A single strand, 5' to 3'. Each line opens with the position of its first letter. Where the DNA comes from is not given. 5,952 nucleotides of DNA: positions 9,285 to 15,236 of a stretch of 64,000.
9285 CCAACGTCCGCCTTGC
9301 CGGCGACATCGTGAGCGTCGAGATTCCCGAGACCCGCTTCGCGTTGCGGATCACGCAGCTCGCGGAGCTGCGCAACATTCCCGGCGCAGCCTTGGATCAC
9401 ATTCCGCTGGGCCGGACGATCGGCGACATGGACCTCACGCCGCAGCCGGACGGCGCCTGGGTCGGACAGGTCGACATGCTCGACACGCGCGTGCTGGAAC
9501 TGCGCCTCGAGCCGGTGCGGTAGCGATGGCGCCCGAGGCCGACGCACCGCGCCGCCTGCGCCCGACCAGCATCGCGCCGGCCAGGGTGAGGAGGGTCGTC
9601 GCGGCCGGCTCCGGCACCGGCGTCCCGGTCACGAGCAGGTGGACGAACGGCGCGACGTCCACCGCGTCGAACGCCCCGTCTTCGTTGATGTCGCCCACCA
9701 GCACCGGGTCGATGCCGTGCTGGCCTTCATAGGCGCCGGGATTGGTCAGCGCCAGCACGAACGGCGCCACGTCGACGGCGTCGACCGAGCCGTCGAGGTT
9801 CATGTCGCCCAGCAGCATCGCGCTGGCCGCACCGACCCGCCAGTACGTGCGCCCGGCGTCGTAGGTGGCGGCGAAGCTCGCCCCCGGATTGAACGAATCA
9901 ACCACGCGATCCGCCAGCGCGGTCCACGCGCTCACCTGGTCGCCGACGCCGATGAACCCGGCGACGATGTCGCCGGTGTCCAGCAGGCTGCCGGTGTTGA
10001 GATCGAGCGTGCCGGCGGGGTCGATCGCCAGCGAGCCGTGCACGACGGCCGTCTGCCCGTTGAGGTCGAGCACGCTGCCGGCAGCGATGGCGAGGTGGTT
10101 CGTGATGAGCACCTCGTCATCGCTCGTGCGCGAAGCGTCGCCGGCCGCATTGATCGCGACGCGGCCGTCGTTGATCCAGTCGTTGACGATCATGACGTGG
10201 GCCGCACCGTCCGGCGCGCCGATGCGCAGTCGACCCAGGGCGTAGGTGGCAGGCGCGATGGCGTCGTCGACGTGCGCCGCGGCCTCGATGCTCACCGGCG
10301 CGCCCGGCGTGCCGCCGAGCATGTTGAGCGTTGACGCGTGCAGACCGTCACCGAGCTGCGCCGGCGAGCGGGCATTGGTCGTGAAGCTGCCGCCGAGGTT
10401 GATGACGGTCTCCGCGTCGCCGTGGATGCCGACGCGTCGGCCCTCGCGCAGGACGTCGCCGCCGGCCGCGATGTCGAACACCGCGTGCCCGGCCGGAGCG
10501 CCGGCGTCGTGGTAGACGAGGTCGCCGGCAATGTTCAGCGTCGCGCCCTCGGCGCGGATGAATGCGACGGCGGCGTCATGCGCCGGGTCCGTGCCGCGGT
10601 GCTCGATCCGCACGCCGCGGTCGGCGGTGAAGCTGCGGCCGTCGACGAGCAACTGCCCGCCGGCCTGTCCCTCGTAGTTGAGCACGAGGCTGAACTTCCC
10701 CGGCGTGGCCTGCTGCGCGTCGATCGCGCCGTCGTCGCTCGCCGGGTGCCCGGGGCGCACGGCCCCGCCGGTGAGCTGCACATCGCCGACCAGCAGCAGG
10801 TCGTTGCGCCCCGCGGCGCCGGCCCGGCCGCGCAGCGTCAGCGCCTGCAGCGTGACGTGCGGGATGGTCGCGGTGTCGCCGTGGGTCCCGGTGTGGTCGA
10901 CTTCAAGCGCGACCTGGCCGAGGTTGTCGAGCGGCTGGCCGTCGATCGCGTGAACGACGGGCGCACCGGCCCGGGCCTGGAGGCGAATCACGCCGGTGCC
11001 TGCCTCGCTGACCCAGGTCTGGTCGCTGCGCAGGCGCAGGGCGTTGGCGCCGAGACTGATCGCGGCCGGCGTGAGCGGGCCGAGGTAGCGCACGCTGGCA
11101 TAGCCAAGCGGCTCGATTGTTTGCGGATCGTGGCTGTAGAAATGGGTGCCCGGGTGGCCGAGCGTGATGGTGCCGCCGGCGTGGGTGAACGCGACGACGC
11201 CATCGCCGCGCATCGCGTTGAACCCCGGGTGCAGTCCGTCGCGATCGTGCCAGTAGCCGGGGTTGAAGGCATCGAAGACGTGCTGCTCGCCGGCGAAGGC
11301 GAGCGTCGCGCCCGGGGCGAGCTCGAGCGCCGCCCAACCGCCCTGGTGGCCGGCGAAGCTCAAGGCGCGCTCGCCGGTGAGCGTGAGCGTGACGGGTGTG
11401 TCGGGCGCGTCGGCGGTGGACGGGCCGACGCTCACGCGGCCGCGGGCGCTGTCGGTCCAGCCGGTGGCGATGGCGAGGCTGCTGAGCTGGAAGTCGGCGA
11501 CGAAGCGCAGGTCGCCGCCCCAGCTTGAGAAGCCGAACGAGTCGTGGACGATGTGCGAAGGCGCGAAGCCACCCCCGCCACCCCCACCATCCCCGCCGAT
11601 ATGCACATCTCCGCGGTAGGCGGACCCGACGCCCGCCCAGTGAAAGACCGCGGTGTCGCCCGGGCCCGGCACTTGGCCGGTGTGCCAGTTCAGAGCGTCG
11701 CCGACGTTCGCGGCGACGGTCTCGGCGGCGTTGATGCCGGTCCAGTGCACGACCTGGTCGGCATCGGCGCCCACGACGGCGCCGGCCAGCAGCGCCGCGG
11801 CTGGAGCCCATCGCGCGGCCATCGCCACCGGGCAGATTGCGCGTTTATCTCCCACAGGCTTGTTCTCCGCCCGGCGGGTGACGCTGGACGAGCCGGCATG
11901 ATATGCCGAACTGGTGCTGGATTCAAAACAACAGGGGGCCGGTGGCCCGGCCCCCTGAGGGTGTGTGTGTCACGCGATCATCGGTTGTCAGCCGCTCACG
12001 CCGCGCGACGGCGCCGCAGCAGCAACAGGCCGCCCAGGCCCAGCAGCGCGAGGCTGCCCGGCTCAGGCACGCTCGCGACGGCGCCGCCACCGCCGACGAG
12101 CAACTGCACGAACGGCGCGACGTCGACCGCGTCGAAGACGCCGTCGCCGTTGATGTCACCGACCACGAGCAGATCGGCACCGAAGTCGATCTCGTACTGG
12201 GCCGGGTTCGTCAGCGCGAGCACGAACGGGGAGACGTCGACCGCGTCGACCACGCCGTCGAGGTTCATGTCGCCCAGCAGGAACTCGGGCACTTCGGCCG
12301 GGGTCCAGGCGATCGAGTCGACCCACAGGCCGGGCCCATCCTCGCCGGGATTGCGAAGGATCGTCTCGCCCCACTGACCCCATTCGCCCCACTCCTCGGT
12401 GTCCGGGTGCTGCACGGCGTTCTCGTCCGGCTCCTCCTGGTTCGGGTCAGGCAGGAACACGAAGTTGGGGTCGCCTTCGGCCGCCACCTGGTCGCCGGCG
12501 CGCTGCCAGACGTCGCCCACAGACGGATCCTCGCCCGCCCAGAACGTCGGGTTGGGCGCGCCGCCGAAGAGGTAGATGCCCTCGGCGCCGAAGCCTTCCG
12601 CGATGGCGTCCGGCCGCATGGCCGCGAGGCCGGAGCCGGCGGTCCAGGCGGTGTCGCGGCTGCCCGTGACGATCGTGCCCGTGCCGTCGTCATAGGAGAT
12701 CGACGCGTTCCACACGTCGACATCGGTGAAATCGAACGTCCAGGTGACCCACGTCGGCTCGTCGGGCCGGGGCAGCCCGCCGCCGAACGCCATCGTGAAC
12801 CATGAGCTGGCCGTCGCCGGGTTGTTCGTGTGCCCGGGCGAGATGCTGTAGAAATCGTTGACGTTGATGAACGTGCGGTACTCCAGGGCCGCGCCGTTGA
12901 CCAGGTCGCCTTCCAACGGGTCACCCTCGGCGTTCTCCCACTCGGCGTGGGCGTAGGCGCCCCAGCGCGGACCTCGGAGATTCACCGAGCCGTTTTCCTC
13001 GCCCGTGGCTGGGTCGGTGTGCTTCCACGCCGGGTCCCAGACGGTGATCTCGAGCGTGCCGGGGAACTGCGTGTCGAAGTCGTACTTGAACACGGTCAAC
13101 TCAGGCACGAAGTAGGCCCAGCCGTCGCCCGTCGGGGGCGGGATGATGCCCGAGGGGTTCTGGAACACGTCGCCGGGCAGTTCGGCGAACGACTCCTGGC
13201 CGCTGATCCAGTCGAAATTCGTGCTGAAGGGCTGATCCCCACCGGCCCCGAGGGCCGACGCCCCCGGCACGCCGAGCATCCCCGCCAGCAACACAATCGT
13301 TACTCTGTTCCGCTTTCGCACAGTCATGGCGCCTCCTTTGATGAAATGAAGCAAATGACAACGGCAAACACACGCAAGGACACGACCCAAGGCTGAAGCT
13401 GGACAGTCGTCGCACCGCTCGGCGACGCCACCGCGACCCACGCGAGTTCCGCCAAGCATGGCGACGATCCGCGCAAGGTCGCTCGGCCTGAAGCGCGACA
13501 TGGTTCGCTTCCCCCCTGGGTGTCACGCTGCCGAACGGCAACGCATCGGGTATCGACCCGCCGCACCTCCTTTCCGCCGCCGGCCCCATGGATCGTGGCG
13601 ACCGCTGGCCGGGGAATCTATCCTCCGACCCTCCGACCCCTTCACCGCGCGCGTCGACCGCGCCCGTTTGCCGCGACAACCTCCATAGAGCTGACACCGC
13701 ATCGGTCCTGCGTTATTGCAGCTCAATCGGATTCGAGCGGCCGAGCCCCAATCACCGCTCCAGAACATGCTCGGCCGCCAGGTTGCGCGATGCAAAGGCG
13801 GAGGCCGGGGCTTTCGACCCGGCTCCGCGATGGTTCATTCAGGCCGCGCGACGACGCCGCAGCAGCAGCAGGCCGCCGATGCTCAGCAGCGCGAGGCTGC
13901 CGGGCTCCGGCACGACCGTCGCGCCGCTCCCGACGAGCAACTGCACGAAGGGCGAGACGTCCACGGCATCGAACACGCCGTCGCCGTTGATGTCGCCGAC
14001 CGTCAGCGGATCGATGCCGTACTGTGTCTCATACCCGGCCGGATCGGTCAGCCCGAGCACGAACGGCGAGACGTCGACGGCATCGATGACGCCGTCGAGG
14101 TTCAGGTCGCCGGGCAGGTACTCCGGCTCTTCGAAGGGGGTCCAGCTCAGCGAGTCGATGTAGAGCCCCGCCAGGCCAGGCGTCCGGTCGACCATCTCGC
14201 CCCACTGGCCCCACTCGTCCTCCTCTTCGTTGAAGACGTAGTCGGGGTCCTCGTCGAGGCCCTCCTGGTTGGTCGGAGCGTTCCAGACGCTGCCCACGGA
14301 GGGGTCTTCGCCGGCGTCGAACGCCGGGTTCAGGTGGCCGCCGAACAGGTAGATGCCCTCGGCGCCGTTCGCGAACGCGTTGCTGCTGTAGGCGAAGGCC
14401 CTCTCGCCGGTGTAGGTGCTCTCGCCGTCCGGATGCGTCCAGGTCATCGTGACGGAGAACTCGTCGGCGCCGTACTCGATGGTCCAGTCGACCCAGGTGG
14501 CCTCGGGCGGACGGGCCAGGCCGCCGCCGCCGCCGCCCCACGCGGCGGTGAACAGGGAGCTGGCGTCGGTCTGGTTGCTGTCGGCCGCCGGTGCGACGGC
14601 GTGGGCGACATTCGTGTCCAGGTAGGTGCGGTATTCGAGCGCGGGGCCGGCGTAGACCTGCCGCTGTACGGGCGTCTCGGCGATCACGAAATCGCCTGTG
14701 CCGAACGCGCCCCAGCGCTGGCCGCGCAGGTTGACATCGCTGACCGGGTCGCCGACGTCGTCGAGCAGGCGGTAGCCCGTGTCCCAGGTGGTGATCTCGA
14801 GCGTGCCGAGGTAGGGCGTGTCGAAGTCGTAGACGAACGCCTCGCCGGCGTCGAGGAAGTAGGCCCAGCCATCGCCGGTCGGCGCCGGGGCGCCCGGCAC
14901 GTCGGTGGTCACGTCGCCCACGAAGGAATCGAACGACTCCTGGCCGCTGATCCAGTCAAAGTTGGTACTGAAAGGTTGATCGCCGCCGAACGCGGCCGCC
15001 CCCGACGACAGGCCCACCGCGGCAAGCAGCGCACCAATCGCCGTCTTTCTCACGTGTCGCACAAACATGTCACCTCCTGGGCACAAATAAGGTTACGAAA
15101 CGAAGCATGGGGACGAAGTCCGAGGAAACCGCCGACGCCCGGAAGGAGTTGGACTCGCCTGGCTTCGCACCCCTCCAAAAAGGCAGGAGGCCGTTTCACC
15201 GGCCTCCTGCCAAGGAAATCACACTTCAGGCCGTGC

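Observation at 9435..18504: Tandem array of five co-oriented PEP-CTERM exoprotein genes, four carrying dockerin-like EF-hand pairs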

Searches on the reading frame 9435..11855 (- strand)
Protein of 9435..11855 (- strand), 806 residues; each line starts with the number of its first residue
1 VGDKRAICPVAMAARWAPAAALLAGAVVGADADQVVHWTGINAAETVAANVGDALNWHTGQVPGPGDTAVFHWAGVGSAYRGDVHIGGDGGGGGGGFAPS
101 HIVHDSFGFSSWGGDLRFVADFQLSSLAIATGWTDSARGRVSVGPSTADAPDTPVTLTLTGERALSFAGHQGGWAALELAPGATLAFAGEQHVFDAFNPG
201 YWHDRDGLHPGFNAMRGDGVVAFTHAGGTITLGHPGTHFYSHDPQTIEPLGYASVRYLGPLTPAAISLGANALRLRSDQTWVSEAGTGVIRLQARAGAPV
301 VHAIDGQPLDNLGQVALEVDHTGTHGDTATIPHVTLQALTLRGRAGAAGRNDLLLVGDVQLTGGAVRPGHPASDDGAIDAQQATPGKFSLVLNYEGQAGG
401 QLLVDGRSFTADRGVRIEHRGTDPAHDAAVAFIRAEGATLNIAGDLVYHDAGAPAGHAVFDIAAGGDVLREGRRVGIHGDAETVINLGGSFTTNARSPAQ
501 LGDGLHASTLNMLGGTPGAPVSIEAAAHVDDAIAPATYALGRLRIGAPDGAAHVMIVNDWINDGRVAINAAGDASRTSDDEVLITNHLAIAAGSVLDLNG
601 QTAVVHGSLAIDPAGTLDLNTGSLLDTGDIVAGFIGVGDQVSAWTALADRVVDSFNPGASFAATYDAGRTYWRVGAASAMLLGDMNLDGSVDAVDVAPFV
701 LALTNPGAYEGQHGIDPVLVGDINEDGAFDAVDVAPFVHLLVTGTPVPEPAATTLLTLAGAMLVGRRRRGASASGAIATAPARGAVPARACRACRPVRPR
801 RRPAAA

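Call 3: search_protein_families(library=pfam, proteins=[window:9435-11855:-], max_evalue=0.1)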
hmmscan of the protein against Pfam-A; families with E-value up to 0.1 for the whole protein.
window:9435-11855:- (806 aa): 3 families
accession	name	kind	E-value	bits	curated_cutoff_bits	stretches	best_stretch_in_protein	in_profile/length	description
PF00404.24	Dockerin_1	-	0.00042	20.9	22.9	1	682-735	1-50/57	Dockerin type I domain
PF07589.16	PEP-CTERM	-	0.029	14.9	20.7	0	746-769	1-24/24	PEP-CTERM motif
PF23619.1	Ig_VWA7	-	0.067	13.9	27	0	116-163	41-86/104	VWA7 Ig-like domain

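Call 4: search_protein_families(library=ncbifam, proteins=[window:9435-11855:-], max_evalue=0.1)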
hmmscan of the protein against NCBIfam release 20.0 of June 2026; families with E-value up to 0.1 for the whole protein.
window:9435-11855:- (806 aa): 1 family
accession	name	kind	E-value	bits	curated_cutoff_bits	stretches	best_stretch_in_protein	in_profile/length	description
TIGR02595.1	PEP_CTERM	domain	0.007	17.1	16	1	747-769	1-23/24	PEP-CTERM sorting domain-containing protein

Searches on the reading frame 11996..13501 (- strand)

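Call 3: search_protein_families(library=pfam, proteins=[window:11996-13501:-], max_evalue=0.1)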
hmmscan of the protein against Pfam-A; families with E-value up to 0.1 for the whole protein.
window:11996-13501:- (501 aa): 2 families
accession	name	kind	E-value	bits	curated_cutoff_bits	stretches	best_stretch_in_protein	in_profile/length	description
PF07589.16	PEP-CTERM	-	3.8e-05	24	20.7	1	477-499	1-24/24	PEP-CTERM motif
PF00404.24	Dockerin_1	-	0.022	15.4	22.9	0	409-462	1-50/57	Dockerin type I domain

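Call 4: search_protein_families(library=ncbifam, proteins=[window:11996-13501:-], max_evalue=0.1)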
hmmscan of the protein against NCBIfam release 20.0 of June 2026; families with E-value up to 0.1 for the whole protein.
window:11996-13501:- (501 aa): 10 families
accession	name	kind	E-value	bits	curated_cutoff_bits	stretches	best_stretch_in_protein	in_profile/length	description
NF033554.9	floc_PepA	equivalog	1.2e-06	28.5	80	1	448-499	209-260/261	flocculation-associated PEP-CTERM protein PepA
TIGR02595.1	PEP_CTERM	domain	7.6e-05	23.3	16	1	478-499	1-22/24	PEP-CTERM sorting domain-containing protein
NF038120.1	PEP_CTERM_QFxxD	subfamily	0.00016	21.6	80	1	475-499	190-214/215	NF038120 family PEP-CTERM protein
NF041927.1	Xrt_dep_XDP1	equivalog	0.00018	21.6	125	1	476-499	217-242/242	exosortase-dependent surface protein XDP1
NF038129.1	PEP_NF038129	equivalog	0.001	19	65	1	470-499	163-194/194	NF038129 family PEP-CTERM protein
NF041538.1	PEP_EDSA_1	subfamily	0.0076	16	100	1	476-499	281-307/307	EDSAP-1 family PEP-CTERM protein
NF038125.1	PEP_CTERM_THxN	subfamily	0.0082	15.7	85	1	477-499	222-246/246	THxN family PEP-CTERM protein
NF038118.1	PEP_CTERM_CCXG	equivalog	0.013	15.2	90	1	474-499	172-197/199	CCXG family PEP-CTERM protein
NF038130.1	PEP_NF038130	equivalog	0.045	13.4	60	1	475-497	260-283/283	NF038130 family PEP-CTERM protein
NF038124.1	PEP_CTERM_TLD_A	exception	0.048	13.2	100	1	474-499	207-234/235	PEP_CTERM-anchored TLD domain-containing protein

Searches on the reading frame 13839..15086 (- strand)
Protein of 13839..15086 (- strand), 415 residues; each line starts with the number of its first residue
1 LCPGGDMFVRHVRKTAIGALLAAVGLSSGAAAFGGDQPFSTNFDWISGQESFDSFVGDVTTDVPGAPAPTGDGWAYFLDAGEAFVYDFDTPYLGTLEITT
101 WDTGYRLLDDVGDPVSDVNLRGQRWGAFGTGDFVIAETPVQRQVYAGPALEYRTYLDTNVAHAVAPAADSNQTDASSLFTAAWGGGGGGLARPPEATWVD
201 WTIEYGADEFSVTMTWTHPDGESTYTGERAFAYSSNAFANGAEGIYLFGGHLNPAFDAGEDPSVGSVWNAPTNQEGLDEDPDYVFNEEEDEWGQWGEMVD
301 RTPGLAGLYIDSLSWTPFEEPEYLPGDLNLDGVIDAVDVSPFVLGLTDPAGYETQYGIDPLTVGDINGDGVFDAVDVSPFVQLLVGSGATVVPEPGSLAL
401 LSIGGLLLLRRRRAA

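Call 3: search_protein_families(library=pfam, proteins=[window:13839-15086:-], max_evalue=0.1)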
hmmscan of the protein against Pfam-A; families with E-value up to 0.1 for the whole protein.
window:13839-15086:- (415 aa): 2 families
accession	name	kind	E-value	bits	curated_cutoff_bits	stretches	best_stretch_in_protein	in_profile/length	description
PF07589.16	PEP-CTERM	-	0.00089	19.7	20.7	1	392-413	2-24/24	PEP-CTERM motif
PF00404.24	Dockerin_1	-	0.0043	17.7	22.9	1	325-378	1-50/57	Dockerin type I domain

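Call 4: search_protein_families(library=ncbifam, proteins=[window:13839-15086:-], max_evalue=0.1)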
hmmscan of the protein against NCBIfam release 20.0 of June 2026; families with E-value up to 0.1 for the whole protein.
window:13839-15086:- (415 aa): 7 families
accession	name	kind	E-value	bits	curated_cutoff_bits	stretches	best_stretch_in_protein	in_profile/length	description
TIGR02595.1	PEP_CTERM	domain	0.00013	22.6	16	1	392-413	1-22/24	PEP-CTERM sorting domain-containing protein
NF041927.1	Xrt_dep_XDP1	equivalog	0.00052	20.1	125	1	390-413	217-242/242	exosortase-dependent surface protein XDP1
NF033554.9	floc_PepA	equivalog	0.001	18.9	80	1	365-413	210-260/261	flocculation-associated PEP-CTERM protein PepA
NF038129.1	PEP_NF038129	equivalog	0.0011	18.9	65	1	339-413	118-193/194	NF038129 family PEP-CTERM protein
NF038120.1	PEP_CTERM_QFxxD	subfamily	0.0019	18.1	80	1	390-413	191-214/215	NF038120 family PEP-CTERM protein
NF038125.1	PEP_CTERM_THxN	subfamily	0.0062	16.1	85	1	389-413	220-246/246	THxN family PEP-CTERM protein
NF038118.1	PEP_CTERM_CCXG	equivalog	0.04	13.6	90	1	377-413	160-197/199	CCXG family PEP-CTERM protein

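Call 32: find_homologous_proteins(query=window:13839-15086:-, region=318-415)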
Query window:13839-15086:-, residues 318-415 (98 aa): 28 proteins with E <= 0.001 among 1456 candidates.
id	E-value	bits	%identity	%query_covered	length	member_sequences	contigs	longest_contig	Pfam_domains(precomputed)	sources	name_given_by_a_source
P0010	3.5e-54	199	100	100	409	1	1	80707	-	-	-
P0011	3.7e-37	144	75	81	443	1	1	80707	PF07589.17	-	-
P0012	1.1e-31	127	68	74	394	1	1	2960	PF07589.17,PF13472.13,PF00657.29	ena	-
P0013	1.4e-31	126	72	92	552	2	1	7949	-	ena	-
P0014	2.7e-30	122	68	96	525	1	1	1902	PF07589.17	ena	-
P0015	1.2e-29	120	64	81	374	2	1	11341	PF07589.17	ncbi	ncbi:MAG: PEP-CTERM sorting domain-containing protein [Phycisphaeraceae bacterium]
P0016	1.2e-29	120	60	82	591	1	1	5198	PF00082.28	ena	-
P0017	8.6e-29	118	67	89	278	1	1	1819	-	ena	-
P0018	9.8e-29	117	59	78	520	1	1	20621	PF07589.17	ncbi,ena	-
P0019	1.5e-27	114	59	99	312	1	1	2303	PF22058.3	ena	-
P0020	1.5e-27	114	65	97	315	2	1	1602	PF07589.17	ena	-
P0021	3.0e-27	113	62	76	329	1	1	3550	PF07589.17,PF00404.25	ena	-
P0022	3.1e-27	113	57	93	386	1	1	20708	PF07589.17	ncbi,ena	-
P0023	8.0e-27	111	61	73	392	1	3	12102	PF13472.13,PF00657.29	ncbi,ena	-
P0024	5.0e-26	109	60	92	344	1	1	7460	PF00404.25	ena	-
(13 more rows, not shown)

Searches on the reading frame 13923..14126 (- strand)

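Call 65: search_protein_families(library=pfam, proteins=[window:13923-14126:-], max_evalue=10)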
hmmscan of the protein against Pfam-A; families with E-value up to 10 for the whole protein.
seq(68 aa): 4 families
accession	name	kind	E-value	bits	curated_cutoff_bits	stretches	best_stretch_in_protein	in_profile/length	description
PF00404.24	Dockerin_1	-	0.00035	21.1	22.9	1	5-58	1-50/57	Dockerin type I domain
PF13517.12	FG-GAP_3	-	0.011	16.7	26.9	1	33-54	38-59/61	FG-GAP-like repeat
PF02412.23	TSP_3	-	0.057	13.6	25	1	45-60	15-30/36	Thrombospondin type 3 repeat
PF01839.29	FG-GAP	-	0.16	12.4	22.1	1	41-53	5-17/37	FG-GAP repeat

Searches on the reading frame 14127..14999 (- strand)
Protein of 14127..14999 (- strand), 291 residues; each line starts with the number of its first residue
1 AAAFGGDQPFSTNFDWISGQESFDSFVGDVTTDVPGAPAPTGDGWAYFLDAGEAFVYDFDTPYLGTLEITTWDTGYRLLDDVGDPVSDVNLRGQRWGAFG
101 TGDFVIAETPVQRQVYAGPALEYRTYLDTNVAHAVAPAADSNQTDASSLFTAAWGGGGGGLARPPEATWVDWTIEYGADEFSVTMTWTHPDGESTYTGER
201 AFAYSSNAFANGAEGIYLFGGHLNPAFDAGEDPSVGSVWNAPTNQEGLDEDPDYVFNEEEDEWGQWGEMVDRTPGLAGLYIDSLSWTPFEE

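Call 44: search_protein_representatives(protein=window:14127-14999:-)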
Query: 291 residues. Proteins with E-value up to 0.001 (for the whole library): 3; up to 1e-10: 3; up to 1e-30: 2. The best 3 are listed.
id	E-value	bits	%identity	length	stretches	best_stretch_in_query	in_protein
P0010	1.2e-195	665.7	100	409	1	1-291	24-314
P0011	1.4e-59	218.6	53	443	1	3-290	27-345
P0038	4.9e-25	105.1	39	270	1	5-225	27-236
